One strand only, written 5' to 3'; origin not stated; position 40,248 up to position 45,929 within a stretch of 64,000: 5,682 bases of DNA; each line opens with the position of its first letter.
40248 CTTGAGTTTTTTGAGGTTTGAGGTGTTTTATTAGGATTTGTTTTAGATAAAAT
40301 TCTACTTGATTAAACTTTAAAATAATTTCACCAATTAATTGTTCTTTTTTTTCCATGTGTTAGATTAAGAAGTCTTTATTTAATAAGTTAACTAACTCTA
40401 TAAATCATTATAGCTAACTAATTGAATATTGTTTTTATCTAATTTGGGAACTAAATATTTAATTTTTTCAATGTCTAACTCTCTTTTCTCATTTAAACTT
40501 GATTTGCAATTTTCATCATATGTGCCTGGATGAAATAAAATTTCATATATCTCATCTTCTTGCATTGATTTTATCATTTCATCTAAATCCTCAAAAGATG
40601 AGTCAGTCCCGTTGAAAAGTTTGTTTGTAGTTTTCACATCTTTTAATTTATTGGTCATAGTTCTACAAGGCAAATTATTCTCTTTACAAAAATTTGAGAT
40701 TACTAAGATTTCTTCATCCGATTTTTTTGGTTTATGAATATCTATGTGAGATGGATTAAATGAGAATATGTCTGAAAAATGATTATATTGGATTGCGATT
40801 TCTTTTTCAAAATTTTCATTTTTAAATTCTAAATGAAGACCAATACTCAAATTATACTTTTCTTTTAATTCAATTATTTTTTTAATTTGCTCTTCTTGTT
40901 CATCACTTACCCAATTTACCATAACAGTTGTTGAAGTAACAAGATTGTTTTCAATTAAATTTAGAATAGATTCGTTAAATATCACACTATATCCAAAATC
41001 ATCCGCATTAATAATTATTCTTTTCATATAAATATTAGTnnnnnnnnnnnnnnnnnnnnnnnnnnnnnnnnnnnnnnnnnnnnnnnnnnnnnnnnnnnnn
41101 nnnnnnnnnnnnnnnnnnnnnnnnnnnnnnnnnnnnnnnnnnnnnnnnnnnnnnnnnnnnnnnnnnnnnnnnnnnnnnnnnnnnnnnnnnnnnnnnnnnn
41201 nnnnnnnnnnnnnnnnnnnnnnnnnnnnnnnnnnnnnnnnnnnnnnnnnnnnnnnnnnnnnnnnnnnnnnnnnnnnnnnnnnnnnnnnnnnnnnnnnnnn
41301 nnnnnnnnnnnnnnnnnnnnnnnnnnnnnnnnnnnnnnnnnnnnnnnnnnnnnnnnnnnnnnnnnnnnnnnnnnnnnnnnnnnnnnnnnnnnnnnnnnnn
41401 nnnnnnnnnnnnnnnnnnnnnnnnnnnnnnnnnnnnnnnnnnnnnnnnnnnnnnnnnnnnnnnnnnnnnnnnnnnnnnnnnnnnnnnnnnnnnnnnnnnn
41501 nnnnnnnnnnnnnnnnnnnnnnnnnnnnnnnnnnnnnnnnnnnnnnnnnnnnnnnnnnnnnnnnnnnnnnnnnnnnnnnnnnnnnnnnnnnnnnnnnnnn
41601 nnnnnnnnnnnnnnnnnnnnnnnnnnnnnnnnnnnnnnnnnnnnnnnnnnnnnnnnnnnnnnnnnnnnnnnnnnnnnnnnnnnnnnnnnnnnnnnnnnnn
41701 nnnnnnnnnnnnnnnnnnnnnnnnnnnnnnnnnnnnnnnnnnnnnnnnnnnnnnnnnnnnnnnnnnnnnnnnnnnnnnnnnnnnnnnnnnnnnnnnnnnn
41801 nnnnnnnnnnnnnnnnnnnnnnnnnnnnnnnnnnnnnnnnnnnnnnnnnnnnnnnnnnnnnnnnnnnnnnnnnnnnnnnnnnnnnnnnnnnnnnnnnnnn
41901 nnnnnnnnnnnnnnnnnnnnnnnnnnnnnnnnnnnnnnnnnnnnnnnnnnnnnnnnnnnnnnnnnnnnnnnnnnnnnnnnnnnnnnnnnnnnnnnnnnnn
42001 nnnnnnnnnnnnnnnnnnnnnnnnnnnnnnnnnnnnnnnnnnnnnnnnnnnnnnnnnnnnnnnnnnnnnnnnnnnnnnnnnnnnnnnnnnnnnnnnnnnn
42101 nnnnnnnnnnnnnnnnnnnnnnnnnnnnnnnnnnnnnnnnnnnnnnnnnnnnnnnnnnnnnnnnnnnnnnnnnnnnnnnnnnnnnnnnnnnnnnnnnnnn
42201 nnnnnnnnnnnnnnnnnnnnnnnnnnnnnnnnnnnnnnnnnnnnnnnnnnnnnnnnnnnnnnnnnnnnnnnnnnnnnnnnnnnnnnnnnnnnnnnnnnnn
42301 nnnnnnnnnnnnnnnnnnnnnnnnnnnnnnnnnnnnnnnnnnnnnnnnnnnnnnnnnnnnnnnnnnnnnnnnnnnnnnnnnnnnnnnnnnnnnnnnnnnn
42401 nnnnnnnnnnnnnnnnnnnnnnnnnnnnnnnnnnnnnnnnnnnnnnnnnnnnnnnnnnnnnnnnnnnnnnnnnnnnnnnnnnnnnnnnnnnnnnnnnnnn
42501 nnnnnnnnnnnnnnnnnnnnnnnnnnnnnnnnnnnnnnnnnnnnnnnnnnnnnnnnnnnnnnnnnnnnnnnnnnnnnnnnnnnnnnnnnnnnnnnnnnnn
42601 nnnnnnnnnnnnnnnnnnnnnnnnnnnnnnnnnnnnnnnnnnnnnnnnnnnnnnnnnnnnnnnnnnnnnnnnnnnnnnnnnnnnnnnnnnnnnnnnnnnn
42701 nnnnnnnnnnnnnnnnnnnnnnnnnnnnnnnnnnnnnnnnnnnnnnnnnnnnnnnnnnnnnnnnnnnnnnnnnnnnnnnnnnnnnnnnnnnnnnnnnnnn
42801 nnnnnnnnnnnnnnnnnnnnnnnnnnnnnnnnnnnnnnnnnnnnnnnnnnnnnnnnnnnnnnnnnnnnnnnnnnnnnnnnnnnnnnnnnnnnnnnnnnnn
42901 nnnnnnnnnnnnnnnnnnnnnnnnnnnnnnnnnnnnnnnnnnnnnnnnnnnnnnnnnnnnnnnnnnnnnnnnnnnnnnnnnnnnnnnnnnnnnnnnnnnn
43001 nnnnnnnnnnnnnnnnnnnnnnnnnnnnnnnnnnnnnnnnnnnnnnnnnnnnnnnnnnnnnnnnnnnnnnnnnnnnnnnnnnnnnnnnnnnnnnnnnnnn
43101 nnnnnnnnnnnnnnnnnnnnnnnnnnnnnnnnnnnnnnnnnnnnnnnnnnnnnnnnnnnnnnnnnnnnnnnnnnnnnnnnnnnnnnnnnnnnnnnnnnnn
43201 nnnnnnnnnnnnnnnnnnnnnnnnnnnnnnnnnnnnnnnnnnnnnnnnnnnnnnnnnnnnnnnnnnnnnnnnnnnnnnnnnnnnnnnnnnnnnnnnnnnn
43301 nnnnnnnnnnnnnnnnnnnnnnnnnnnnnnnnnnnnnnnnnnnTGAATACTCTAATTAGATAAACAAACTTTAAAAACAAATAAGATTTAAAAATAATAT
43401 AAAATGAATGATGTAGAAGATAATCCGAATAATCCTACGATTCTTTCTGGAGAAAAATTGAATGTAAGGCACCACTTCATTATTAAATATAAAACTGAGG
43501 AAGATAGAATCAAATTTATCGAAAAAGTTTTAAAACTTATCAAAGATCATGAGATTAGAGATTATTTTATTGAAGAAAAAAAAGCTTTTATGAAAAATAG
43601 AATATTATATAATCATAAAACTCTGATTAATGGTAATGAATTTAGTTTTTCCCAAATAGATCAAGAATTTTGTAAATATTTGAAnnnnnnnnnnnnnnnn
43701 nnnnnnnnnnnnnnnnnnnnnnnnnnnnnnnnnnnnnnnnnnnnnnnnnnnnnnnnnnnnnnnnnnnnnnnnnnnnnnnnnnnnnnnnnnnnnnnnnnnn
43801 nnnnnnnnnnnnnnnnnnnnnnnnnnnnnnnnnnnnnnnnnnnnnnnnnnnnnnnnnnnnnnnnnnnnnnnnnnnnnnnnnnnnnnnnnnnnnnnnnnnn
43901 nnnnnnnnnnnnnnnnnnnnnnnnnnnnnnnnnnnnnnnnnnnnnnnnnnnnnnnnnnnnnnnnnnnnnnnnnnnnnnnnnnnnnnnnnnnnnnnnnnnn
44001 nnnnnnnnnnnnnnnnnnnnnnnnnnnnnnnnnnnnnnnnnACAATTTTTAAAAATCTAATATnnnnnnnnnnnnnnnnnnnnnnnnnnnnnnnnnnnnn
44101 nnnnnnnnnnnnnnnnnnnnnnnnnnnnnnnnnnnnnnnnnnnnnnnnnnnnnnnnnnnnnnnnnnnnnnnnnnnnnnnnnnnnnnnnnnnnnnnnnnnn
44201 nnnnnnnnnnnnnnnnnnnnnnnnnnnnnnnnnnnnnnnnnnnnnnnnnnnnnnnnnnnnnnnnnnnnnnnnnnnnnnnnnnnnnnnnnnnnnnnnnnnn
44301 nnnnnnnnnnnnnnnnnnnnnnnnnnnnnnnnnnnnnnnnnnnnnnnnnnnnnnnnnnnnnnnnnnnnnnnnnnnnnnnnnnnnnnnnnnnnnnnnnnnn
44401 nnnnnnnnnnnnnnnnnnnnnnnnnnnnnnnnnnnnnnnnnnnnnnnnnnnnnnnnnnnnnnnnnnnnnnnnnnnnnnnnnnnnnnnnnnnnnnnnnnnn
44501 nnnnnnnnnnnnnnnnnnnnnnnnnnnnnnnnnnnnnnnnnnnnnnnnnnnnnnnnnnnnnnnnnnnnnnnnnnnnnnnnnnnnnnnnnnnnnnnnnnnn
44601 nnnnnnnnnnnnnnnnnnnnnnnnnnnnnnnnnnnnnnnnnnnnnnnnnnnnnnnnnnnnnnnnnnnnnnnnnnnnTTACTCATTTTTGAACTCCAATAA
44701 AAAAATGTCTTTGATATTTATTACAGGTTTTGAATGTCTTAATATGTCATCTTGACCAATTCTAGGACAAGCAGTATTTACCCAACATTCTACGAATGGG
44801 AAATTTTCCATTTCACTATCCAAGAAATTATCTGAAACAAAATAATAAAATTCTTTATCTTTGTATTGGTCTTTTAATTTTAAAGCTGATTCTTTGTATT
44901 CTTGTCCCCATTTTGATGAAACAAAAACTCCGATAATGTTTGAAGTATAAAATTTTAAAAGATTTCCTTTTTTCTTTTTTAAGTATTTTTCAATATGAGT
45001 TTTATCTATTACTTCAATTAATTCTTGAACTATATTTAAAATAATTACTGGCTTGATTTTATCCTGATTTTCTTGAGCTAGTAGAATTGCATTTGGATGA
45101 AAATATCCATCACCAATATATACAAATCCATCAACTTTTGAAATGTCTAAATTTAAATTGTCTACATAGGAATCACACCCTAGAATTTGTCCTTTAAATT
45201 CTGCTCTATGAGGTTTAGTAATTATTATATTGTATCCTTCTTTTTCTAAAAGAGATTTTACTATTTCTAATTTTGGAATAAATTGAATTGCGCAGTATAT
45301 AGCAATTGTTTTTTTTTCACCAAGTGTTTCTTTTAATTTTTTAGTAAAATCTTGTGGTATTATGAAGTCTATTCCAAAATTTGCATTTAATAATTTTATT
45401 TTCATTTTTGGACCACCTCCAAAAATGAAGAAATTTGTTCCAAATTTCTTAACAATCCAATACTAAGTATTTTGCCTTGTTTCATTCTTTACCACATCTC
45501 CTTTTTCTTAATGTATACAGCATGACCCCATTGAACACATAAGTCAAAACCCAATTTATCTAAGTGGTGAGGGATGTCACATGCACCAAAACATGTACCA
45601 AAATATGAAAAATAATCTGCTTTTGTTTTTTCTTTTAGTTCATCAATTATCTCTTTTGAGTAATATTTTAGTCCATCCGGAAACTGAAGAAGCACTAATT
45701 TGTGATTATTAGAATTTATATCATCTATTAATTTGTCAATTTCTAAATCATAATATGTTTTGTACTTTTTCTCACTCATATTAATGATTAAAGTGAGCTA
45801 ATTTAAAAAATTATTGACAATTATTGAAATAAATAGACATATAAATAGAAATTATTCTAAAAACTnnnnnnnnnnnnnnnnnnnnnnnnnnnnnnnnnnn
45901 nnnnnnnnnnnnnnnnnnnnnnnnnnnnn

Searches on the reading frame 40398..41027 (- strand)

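Call 69: search_protein_families(library=pfam, proteins=[window:40398-41027:-], max_evalue=0.01)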
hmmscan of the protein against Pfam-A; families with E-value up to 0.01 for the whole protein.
window:40398-41027:- (209 aa): 1 family
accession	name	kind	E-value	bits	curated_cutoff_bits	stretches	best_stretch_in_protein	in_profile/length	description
PF04794.17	YdjC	-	7.7e-23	82.1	29.7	2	3-68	1-61/266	YdjC-like protein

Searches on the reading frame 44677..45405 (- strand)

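Call 69: search_protein_families(library=pfam, proteins=[window:44677-45405:-], max_evalue=0.01)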
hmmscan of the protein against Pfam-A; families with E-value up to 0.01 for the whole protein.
window:44677-45405:- (242 aa): 1 family
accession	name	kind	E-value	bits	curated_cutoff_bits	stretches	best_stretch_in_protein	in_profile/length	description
PF01866.22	Diphthamide_syn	-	2.5e-37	129.4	33.2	1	18-234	77-288/302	Putative diphthamide synthesis protein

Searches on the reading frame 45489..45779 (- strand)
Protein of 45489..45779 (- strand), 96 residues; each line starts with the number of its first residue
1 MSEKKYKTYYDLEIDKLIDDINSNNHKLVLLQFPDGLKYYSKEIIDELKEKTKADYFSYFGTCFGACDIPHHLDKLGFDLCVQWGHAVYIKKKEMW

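Call 95: search_protein_families(library=pfam, proteins=[window:45489-45779:-], max_evalue=0.01)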
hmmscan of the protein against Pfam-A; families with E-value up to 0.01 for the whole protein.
window:45489-45779:- (96 aa): 1 family
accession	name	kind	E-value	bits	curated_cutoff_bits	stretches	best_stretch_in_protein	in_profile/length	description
PF01866.22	Diphthamide_syn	-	1.9e-10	41.1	33.2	1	33-92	1-60/302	Putative diphthamide synthesis protein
